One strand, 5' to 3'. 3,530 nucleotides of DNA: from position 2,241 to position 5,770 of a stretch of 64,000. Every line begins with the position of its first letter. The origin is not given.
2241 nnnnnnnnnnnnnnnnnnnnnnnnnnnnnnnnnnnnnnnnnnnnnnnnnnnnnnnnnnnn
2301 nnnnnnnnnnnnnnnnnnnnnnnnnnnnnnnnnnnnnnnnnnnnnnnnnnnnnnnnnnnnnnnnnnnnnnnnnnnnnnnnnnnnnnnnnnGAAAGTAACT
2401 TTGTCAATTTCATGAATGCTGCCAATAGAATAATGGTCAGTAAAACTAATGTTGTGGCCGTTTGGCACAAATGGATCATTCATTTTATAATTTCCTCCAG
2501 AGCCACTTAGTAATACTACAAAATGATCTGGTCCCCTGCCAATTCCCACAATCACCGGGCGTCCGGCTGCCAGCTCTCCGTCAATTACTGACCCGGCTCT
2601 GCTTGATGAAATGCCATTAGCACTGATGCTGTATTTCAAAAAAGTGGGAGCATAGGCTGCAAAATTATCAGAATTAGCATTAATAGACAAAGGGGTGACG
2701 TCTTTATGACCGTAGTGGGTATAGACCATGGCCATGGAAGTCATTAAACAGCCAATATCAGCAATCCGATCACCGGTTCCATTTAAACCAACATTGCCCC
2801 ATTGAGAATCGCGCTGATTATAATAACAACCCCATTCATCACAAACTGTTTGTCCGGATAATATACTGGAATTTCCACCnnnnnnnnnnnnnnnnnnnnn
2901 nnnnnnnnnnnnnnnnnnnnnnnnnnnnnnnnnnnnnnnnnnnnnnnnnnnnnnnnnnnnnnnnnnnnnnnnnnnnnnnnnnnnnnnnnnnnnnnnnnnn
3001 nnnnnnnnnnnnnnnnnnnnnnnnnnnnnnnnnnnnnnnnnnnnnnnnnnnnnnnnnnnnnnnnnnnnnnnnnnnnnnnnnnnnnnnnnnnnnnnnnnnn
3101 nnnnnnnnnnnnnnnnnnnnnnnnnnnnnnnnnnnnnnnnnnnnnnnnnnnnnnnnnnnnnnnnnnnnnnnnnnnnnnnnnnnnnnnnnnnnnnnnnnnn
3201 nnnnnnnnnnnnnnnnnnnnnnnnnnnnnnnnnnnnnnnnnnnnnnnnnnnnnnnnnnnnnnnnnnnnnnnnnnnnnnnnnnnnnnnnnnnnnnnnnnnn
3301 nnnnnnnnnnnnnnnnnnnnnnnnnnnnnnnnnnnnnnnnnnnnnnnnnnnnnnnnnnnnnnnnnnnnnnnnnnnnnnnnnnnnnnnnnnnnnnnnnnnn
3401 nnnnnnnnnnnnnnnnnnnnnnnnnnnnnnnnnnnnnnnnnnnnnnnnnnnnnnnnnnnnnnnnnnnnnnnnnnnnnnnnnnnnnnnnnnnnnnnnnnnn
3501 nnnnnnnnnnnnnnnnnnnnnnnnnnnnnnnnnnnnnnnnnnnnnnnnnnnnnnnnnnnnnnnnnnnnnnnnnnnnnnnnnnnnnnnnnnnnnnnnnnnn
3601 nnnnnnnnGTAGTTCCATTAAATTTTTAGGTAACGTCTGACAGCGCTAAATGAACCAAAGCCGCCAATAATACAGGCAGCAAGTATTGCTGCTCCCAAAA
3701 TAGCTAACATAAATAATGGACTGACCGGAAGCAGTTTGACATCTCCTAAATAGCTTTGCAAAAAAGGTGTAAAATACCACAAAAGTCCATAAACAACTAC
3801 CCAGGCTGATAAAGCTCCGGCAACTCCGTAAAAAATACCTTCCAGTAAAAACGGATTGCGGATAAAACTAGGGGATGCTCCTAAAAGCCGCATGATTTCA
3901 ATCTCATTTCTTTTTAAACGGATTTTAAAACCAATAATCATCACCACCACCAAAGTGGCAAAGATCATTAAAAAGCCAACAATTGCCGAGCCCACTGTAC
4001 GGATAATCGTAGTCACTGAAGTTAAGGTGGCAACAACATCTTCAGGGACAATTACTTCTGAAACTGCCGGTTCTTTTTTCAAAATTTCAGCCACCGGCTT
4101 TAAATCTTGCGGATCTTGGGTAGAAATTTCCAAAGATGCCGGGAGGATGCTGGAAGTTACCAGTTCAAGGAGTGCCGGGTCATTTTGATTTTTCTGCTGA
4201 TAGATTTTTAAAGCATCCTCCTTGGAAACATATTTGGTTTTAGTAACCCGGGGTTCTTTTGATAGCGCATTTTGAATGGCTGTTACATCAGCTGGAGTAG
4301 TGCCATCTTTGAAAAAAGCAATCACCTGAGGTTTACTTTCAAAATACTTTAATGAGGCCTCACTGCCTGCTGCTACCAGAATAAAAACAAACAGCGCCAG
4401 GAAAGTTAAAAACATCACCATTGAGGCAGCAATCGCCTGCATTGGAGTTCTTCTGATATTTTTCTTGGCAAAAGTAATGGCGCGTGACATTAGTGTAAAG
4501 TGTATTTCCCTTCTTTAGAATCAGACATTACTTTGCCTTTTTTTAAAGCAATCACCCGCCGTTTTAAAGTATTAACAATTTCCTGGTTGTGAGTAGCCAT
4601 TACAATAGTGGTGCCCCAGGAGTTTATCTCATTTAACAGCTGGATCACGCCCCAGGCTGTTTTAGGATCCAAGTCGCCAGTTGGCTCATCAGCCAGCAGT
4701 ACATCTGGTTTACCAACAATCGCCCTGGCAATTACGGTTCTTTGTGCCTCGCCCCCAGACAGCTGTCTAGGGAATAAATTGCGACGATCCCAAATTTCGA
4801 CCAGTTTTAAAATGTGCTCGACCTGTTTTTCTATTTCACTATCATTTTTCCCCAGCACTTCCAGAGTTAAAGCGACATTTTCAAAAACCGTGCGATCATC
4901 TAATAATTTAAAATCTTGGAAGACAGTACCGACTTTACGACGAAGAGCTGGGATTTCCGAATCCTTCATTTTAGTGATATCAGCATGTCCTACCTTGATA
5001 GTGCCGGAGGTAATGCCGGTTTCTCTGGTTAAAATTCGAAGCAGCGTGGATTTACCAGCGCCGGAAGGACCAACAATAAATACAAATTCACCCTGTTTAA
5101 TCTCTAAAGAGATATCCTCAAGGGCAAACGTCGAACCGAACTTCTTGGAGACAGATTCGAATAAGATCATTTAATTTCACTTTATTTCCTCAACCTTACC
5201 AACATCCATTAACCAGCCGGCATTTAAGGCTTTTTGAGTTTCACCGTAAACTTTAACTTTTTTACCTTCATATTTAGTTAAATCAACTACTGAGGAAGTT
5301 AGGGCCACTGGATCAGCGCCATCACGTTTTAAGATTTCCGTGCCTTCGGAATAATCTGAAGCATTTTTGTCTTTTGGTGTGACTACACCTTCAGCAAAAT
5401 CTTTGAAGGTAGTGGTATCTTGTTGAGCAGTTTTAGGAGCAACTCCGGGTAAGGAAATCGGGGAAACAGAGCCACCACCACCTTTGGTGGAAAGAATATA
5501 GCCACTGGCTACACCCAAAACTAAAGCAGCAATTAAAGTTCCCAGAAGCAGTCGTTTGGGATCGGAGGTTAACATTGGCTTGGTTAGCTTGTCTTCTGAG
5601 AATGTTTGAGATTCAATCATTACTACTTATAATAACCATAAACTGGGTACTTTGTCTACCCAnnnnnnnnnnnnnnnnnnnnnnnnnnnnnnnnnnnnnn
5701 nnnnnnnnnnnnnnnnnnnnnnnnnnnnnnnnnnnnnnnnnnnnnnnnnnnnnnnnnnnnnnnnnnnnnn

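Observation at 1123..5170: FtsEX followed by two paralogous coiled-coil hydrolases with different catalytic heads (CHAP-like and M23)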

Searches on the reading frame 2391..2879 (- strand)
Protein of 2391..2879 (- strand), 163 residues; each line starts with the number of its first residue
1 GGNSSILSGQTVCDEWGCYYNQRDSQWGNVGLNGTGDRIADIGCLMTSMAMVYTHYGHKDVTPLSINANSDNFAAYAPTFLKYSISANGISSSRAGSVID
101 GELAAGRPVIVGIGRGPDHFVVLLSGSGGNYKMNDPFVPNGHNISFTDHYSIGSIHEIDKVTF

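Call 51: search_solved_structures(query=A6, max_evalue=10, show_alignments=3)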
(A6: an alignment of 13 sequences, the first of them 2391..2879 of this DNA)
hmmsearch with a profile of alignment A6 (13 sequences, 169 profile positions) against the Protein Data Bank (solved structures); distinct sequences matched with E-value up to 10: 3.
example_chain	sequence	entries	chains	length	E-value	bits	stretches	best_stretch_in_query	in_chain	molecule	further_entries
9jdd_A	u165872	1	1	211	0.0024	20.9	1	85-133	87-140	Peptidase C39-like domain-containing protein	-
9jg8_C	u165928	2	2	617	0.011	18.7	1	86-133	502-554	Peptidase C39-like domain-containing protein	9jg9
9oh5_A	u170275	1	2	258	0.067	16.2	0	76-139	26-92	MS2 CPM58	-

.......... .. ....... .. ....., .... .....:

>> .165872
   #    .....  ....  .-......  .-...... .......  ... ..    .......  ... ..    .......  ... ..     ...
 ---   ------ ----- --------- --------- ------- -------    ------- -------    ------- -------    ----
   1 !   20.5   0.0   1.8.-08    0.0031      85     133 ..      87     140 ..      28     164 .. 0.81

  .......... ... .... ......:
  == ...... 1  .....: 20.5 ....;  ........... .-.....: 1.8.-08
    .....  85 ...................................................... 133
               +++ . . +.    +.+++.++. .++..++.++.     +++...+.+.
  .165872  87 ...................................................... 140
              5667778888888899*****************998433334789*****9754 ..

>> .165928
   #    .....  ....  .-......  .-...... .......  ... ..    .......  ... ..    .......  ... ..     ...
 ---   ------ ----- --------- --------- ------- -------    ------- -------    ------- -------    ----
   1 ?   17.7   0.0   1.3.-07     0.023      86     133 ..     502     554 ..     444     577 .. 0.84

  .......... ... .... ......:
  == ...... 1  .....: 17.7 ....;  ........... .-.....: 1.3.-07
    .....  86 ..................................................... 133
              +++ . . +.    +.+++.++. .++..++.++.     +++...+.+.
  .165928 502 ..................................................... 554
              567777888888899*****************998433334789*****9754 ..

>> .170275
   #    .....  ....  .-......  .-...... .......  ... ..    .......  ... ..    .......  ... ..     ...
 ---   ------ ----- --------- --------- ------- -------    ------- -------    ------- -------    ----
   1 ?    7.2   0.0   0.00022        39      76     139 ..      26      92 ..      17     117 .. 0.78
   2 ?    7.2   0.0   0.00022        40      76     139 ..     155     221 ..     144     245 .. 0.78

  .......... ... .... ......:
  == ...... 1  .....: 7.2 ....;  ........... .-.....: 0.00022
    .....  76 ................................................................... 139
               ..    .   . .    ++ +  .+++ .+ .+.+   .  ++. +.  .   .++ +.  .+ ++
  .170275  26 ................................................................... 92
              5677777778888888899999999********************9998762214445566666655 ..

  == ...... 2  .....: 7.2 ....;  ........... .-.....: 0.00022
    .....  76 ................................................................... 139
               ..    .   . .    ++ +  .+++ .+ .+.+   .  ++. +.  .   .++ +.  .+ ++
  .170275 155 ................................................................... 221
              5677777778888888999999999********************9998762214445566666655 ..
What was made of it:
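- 2391..2879 (-): ORF-C head (aa 244-406): Peptidase_C39_2, a papain-like fold. The putative triad is Cys287, His362 and Asp378, with a conserved Cys256/Cys261 pair. The profile matches PDB C39-like proteins 9jdd and 9jg8 (call 51).
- Tried and rejected: A profile of the heads gave only weak C39-like matches (call 51).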

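Call 71: search_protein_families(library=pfam, alignment_id=A6, max_evalue=0.1)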
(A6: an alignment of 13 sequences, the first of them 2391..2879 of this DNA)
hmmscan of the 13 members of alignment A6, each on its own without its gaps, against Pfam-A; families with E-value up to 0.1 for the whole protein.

A. member 1, window:2391-2879:- (163 aa): 2 families
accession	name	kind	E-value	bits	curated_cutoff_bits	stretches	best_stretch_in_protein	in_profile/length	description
PF13529.12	Peptidase_C39_2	-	2.7e-05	25.2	24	1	19-125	5-129/143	Peptidase_C39 like family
PF01640.23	Peptidase_C10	-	0.033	14.9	26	0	67-121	108-169/194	Peptidase C10 family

B. families by the number of members that match (of 13 scanned): 5 families
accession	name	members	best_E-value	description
PF13529.12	Peptidase_C39_2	13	4.4e-09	Peptidase_C39 like family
PF01640.23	Peptidase_C10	7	0.0015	Peptidase C10 family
PF03412.21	Peptidase_C39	6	0.0033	Peptidase C39 family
PF12385.14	Peptidase_C70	4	0.0061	Papain-like cysteine protease AvrRpt2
PF14399.12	BtrH_N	2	0.058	Butirosin biosynthesis protein H, N-terminal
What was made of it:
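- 2391..2879 (-): The head alone scores 25.2 bits (cut-off 24) over profile positions 5-129 of 143, and 13 of 13 family heads match, best E 4.4e-9 (call 71).
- On Peptidase_C39_2 (Pfam PF13529, papain-like clan): All 13 family heads scanned match, best E 4.4e-9 (call 71).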

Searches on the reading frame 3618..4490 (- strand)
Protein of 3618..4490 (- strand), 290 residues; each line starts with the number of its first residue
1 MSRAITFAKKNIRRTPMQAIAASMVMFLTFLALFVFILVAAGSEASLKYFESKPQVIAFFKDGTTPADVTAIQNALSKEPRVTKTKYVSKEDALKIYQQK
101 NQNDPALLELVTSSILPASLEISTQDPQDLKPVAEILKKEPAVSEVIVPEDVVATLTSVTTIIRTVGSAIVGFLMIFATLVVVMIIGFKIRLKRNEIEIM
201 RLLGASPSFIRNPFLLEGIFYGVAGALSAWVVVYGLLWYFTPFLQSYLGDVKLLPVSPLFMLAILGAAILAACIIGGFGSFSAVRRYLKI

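Call 3: search_protein_families(library=pfam, proteins=[window:3618-4490:-], max_evalue=0.1)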
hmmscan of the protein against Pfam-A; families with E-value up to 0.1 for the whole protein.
window:3618-4490:- (290 aa): 3 families
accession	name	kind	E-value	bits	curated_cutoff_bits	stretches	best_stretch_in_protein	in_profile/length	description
PF18075.7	FtsX_ECD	-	1.5e-18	67.6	23.5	1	55-146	2-96/96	FtsX extracellular domain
PF02687.27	FtsX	-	7.9e-12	45.7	25.5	1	169-285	2-117/120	FtsX-like permease C-terminal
PF03609.19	EII-Sor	-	0.0069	16.3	26.3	1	148-189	170-211/233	PTS system sorbose-specific iic component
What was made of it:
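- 3618..4490 (-): ftsX, the permease-like subunit with an extracellular domain. Pfam FtsX_ECD scores 67.6 bits and FtsX 45.7 bits, both above their cut-offs (call 3).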

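Call 52: search_protein_families(library=ncbifam, proteins=[window:3618-4490:-], max_evalue=0.01)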
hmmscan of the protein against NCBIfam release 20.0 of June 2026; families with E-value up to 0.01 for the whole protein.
window:3618-4490:- (290 aa): 8 families
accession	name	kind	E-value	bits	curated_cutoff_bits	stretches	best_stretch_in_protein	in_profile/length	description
TIGR00439.2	FtsX_Gneg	equivalog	4.1e-52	177.2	255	1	3-289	3-292/292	permease-like cell division protein FtsX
NF038347.1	FtsX_Gpos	exception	1.4e-51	175.6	225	1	3-289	6-296/296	permease-like cell division protein FtsX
NF038346.1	FtsX_actino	exception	1.7e-35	122.9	250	1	13-289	13-307/308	permease-like cell division protein FtsX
TIGR02212.1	lolCE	equivalog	1.7e-08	33.9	362.45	1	120-240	222-342/411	lipoprotein-releasing ABC transporter permease subunit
NF041854.1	ABC_perm_YbbP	equivalog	2.4e-05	22.4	999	1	134-273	655-790/806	putative ABC transporter permease subunit YbbP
NF008357.0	PRK11146.1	exception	3.7e-05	22.7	439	1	163-233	268-338/414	lipoprotein-releasing ABC transporter permease subunit LolE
TIGR02213.1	lolE_release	exception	5e-05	22.3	540.35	1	162-237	264-339/411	lipoprotein-releasing ABC transporter permease subunit LolE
TIGR03434.1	ADOP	subfamily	0.0027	15.8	622.3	1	165-284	272-391/803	ADOP family duplicated permease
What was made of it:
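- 3618..4490 (-): The NCBIfam FtsX models score about 177 bits, below their curated cut-offs (call 52).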

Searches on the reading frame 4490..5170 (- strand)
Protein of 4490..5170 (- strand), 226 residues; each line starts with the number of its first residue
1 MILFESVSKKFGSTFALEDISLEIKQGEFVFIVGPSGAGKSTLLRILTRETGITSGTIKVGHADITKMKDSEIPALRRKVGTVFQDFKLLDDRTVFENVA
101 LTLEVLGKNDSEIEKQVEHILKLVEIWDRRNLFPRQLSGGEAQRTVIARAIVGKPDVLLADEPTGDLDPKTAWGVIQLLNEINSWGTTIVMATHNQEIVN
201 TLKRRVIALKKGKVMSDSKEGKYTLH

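Call 3: search_protein_families(library=pfam, proteins=[window:4490-5170:-], max_evalue=0.1)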
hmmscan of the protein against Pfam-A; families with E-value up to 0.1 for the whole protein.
window:4490-5170:- (226 aa): 34 families (the best 25 are shown)
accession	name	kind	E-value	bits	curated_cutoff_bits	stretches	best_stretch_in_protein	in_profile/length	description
PF00005.33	ABC_tran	-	6e-37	127.7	25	1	17-164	1-136/137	ABC transporter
PF13304.12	AAA_21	-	1.3e-09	39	27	2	103-200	204-304/304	AAA domain, putative AbiEii toxin, Type IV TA system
PF02463.25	SMC_N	-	6.1e-06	26.3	40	1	18-204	16-207/220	RecF/RecN/SMC N terminal domain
PF03193.22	RsgA_GTPase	-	2.4e-05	24.7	30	1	17-59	97-138/174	RsgA GTPase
PF13191.12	AAA_16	-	0.00013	22.9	32.6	1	25-53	22-50/167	AAA ATPase domain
PF13238.12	AAA_18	-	0.00024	22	29.4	1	30-61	1-25/128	AAA domain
PF13401.12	AAA_22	-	0.00026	21.7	27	1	26-62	4-33/130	AAA domain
PF03215.21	Rad17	-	0.00032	21.1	23.8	1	17-54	35-72/186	Rad17 P-loop domain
PF13555.12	AAA_29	-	0.00044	20.4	27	1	22-44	17-39/61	P-loop containing region of AAA domain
PF20720.3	nSTAND3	-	0.00082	19.5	27.2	1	14-50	4-40/155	Novel STAND NTPase 3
PF20703.3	nSTAND1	-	0.0018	18.4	27.1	1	12-45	18-51/379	Novel STAND NTPase 1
PF06414.18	Zeta_toxin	-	0.0025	17.7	22.3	1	25-62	14-51/199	Zeta toxin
PF01926.29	MMR_HSR1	-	0.0031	18.1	21.9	1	30-56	2-28/113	50S ribosome-binding GTPase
PF13166.12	AAA_13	-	0.0033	16.6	36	0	28-124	17-105/713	AAA domain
PF13476.12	AAA_23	-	0.0042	18.2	27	1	14-47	10-39/201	AAA domain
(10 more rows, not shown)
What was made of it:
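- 4490..5170 (-): ftsE, the ABC ATPase. Pfam ABC_tran, E 6e-37 (call 3).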

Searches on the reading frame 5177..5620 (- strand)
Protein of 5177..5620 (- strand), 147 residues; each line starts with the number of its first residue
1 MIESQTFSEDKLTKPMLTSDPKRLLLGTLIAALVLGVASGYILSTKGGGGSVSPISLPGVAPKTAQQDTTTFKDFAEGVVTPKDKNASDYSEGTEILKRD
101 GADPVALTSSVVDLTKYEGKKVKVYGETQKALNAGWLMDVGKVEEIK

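Call 3: search_protein_families(library=pfam, proteins=[window:5177-5620:-], max_evalue=0.1)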
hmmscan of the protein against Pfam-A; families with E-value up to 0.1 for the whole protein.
window:5177-5620:- (147 aa): 0 families

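Call 52: search_protein_families(library=ncbifam, proteins=[window:5177-5620:-], max_evalue=0.01)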
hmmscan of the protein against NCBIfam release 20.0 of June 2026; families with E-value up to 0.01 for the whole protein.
window:5177-5620:- (147 aa): 0 families
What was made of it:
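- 5177..5620 (-): Gene for a 147-aa single-pass membrane protein of unknown family. It lies between prfB and ftsE and is a candidate extra component of the module. It has no Pfam or NCBIfam match (calls 3, 52).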

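Call 75: find_homologous_proteins(query=window:5177-5620:-)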
Query window:5177-5620:- (147 aa): 1041 proteins with E <= 0.001 among 1155 candidates; the best 120 are listed.
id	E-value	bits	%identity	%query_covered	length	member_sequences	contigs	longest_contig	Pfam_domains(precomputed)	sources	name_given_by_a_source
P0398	2.2e-87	308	100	100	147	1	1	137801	-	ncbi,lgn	-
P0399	1.4e-64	234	75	100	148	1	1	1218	-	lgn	-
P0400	1.6e-64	234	78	100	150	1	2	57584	-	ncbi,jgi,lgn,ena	-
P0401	3.8e-53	197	71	95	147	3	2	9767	-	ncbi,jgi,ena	-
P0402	1.5e-52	195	71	95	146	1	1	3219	-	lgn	-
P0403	1.6e-52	195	69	96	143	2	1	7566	-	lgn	-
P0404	3.8e-52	194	71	94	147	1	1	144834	-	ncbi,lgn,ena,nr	ncbi:MAG: Uncharacterized protein G01um10147_89 [Microgenomates group bacterium Gr01-1014_7]|nr:MAG:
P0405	5.5e-52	193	70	95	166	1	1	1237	-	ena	-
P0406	1.4e-51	192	67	100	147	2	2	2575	-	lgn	-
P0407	8.9e-50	186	65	100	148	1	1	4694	-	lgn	-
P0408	1.2e-49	186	64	100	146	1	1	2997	-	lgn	-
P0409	1.2e-49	185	66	100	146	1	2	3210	-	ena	-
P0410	1.7e-49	185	68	95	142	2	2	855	-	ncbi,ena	-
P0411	7.8e-49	183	67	95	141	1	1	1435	-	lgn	-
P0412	8.3e-49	183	64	100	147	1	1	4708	-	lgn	-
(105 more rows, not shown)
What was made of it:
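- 5177..5620 (-): It has more than 1000 homologues, all unnamed (call 75).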
